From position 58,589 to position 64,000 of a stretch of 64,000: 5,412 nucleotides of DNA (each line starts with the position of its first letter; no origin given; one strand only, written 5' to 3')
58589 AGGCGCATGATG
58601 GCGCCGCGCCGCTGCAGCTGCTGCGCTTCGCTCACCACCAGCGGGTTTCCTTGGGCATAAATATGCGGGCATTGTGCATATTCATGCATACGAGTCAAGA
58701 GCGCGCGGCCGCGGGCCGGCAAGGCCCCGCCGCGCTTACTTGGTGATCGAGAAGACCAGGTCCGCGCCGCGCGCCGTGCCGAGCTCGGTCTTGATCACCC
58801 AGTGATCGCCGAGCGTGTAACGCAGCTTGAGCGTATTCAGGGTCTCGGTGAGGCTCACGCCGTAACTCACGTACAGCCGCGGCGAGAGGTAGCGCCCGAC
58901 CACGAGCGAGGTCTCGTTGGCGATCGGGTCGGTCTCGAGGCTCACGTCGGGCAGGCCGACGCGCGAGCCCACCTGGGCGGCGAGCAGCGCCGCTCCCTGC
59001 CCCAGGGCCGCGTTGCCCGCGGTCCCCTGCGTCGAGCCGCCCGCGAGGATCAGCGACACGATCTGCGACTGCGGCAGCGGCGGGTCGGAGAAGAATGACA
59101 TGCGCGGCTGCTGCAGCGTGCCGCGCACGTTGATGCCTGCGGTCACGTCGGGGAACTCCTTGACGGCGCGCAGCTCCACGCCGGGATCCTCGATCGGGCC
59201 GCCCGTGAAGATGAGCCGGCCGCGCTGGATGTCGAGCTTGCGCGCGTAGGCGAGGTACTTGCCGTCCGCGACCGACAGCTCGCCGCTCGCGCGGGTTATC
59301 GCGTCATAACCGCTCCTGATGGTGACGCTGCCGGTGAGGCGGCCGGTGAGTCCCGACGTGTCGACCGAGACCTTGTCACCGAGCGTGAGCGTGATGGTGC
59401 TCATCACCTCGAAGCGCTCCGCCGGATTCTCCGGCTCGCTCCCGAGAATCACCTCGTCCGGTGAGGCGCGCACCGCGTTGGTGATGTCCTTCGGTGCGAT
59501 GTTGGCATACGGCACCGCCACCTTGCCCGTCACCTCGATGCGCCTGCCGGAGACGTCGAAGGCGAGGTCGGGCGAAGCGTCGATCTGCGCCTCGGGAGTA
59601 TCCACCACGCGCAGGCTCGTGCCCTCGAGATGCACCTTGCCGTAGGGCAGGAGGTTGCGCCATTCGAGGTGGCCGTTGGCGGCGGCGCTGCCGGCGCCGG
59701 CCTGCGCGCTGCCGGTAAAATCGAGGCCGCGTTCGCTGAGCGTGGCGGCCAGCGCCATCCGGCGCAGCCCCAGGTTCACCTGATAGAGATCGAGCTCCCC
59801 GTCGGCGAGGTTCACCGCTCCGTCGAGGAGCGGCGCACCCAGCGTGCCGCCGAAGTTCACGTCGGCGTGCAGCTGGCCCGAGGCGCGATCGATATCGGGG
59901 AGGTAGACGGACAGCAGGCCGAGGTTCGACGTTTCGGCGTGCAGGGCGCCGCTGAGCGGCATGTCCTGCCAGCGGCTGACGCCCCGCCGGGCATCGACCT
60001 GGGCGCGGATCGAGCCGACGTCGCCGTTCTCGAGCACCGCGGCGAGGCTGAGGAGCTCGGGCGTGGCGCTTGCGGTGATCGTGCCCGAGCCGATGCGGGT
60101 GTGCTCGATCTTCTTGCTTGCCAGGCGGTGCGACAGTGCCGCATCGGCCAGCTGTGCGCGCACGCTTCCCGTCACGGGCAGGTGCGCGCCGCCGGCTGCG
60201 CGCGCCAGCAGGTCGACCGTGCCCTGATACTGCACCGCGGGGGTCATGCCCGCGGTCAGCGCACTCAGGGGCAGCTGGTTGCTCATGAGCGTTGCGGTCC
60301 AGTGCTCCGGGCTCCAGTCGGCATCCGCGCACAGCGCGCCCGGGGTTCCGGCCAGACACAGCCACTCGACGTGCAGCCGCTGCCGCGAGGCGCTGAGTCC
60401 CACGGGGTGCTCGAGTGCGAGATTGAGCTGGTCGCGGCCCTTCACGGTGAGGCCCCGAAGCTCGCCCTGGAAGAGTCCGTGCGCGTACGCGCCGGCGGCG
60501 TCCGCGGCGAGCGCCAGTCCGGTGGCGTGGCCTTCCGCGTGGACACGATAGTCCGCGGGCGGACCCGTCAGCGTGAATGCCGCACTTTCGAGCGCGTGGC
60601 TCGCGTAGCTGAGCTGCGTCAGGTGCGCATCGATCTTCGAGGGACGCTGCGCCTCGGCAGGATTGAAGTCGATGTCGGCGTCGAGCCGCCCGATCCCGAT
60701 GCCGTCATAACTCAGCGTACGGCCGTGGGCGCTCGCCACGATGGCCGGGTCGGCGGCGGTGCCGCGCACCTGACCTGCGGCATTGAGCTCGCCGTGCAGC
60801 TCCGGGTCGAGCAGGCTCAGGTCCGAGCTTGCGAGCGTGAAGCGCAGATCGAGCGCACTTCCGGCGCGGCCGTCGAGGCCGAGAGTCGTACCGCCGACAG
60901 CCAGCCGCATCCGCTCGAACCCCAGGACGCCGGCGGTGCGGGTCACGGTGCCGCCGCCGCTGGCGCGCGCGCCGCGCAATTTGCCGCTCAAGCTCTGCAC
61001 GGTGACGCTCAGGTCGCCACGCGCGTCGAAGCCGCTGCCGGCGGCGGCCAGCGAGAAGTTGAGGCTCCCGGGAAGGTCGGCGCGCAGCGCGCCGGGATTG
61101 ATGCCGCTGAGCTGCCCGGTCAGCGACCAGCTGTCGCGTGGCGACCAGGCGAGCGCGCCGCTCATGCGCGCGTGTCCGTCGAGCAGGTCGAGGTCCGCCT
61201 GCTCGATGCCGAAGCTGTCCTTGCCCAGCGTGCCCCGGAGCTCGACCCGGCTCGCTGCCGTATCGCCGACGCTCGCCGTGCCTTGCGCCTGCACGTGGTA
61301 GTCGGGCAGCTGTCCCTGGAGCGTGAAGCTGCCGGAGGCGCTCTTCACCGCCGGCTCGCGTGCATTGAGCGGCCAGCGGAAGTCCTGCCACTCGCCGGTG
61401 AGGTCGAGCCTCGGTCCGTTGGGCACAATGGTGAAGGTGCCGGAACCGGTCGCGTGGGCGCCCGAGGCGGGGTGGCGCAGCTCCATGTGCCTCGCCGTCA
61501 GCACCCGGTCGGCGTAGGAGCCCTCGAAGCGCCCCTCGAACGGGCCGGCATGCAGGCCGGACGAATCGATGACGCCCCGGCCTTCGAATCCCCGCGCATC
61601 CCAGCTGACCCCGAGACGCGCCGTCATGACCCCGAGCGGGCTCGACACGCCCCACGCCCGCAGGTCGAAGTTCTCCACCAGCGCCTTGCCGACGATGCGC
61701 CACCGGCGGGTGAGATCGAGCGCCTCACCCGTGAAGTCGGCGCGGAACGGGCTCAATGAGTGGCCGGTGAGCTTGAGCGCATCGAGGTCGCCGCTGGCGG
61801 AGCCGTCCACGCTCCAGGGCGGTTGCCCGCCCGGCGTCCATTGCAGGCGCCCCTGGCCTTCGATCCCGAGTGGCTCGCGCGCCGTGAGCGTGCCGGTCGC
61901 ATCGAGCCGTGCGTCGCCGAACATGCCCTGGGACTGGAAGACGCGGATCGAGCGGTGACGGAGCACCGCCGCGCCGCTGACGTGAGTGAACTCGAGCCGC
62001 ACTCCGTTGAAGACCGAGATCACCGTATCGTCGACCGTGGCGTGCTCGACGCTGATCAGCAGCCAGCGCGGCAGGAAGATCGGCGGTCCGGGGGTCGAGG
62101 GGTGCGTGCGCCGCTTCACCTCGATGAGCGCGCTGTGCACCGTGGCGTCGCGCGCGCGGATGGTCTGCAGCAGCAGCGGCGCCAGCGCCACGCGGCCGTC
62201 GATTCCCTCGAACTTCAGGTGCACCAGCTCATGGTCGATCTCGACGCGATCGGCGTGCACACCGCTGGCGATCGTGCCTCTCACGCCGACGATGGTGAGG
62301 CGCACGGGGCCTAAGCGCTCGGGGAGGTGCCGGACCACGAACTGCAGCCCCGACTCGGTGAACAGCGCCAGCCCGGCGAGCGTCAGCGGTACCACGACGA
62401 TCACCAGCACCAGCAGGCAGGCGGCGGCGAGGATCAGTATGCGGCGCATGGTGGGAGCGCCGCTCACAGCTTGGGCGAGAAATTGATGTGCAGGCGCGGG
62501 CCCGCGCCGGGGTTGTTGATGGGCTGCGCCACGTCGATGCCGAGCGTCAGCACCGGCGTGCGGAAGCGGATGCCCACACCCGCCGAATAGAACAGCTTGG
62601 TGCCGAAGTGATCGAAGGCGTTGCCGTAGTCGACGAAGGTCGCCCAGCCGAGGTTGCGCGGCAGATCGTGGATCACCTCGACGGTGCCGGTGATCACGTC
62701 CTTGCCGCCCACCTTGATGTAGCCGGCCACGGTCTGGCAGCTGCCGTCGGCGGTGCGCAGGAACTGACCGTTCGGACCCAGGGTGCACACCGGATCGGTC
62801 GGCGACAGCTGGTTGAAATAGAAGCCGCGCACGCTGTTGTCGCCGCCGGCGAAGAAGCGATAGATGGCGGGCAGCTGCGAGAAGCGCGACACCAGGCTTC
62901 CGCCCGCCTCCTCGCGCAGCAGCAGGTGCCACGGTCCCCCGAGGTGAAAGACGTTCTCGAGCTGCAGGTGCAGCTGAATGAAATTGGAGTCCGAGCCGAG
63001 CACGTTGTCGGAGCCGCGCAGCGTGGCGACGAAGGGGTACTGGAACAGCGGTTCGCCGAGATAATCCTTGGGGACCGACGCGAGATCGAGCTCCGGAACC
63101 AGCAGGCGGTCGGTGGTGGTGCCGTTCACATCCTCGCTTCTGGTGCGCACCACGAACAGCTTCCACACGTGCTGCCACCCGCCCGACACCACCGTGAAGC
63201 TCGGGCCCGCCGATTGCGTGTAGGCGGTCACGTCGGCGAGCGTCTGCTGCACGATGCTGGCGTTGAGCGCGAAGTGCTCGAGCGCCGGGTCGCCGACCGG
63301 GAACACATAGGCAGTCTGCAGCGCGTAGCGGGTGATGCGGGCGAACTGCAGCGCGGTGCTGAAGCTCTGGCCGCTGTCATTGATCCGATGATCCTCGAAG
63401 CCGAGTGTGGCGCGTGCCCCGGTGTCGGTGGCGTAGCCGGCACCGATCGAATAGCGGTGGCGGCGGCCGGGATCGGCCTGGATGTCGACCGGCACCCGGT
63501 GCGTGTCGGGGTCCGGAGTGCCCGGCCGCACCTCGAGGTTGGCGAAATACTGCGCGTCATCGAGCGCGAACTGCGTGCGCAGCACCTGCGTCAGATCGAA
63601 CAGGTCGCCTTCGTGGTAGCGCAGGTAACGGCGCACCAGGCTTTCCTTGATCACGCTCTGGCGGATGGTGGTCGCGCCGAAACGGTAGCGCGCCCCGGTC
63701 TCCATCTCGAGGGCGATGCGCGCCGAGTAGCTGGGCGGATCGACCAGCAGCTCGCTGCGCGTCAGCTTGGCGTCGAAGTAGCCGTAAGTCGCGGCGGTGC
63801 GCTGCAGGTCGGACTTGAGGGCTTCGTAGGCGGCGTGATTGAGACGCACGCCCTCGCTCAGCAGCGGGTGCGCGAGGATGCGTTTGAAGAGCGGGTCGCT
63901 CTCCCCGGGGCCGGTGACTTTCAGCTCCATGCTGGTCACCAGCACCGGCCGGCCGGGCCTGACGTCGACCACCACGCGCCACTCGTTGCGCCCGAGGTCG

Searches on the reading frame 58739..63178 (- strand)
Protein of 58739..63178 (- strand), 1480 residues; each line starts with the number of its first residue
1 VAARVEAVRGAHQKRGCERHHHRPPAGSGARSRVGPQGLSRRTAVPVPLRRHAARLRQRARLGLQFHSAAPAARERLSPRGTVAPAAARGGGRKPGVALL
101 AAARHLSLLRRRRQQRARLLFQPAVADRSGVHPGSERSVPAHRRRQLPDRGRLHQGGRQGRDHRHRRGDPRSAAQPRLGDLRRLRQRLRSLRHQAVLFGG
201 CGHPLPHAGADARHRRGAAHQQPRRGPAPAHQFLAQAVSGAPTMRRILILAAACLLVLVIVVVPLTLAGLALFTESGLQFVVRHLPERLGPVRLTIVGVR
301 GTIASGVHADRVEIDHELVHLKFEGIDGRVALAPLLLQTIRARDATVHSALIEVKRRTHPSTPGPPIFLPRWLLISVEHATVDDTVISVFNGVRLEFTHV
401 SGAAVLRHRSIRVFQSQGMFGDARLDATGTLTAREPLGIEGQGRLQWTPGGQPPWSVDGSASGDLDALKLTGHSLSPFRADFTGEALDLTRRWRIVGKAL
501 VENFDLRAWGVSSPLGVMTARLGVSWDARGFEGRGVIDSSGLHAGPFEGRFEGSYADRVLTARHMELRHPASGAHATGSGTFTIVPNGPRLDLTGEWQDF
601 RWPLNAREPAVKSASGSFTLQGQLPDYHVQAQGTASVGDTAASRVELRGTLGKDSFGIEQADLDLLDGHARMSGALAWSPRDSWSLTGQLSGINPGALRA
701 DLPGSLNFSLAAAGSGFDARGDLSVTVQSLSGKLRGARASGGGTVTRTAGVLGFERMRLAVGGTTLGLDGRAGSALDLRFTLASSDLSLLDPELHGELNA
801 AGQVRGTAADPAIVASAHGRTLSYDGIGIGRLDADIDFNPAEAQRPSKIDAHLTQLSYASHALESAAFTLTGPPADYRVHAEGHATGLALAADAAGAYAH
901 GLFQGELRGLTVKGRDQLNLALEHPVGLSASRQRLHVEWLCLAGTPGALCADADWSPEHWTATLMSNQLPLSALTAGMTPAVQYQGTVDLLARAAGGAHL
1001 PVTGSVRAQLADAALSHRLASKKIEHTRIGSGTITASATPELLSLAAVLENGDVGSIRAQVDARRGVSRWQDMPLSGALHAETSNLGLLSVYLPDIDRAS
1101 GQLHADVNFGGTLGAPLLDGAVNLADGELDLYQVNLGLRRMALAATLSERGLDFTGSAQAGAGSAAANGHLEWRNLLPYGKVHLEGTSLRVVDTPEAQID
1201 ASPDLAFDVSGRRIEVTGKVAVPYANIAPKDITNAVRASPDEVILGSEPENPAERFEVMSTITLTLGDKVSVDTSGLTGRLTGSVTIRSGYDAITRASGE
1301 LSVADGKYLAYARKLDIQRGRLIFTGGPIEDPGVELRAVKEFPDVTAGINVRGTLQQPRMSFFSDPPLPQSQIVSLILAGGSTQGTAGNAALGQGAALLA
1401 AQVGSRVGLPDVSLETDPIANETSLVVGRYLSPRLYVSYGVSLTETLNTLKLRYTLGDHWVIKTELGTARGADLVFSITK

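Call 65: search_protein_families(library=pfam, proteins=[window:58739-63178:-], max_evalue=0.00001)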
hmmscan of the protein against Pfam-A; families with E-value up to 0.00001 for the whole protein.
window:58739-63178:- (1480 aa): 1 family
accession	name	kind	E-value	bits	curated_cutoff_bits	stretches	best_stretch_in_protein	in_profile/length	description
PF04357.19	TamB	-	2.4e-52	178.9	22.4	1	1160-1476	8-377/381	TamB, inner membrane protein subunit of TAM complex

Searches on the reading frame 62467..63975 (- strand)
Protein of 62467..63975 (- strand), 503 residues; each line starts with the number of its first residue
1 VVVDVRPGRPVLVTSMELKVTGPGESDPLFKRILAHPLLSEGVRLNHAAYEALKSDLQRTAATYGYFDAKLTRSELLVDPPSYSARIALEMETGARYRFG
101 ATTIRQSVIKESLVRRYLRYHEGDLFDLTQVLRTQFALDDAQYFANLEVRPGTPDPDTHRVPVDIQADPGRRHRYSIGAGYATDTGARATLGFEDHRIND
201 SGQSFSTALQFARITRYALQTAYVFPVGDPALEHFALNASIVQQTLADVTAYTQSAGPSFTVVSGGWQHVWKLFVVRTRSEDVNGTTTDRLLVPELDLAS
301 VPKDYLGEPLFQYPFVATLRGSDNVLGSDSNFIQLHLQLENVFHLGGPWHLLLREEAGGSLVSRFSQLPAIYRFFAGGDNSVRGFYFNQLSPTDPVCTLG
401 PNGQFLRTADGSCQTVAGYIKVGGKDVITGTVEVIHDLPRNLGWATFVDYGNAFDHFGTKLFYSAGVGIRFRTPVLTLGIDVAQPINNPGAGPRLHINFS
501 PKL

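Call 65: search_protein_families(library=pfam, proteins=[window:62467-63975:-], max_evalue=0.00001)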
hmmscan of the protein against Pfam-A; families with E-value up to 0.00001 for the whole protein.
window:62467-63975:- (503 aa): 2 families
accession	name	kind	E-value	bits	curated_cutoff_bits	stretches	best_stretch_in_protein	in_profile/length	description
PF01103.29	Omp85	-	1.9e-20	74.1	24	1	324-499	145-319/325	Omp85 superfamily domain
PF07244.20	POTRA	-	8.7e-08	33.2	21.3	0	97-169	1-78/79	Surface antigen variable number repeat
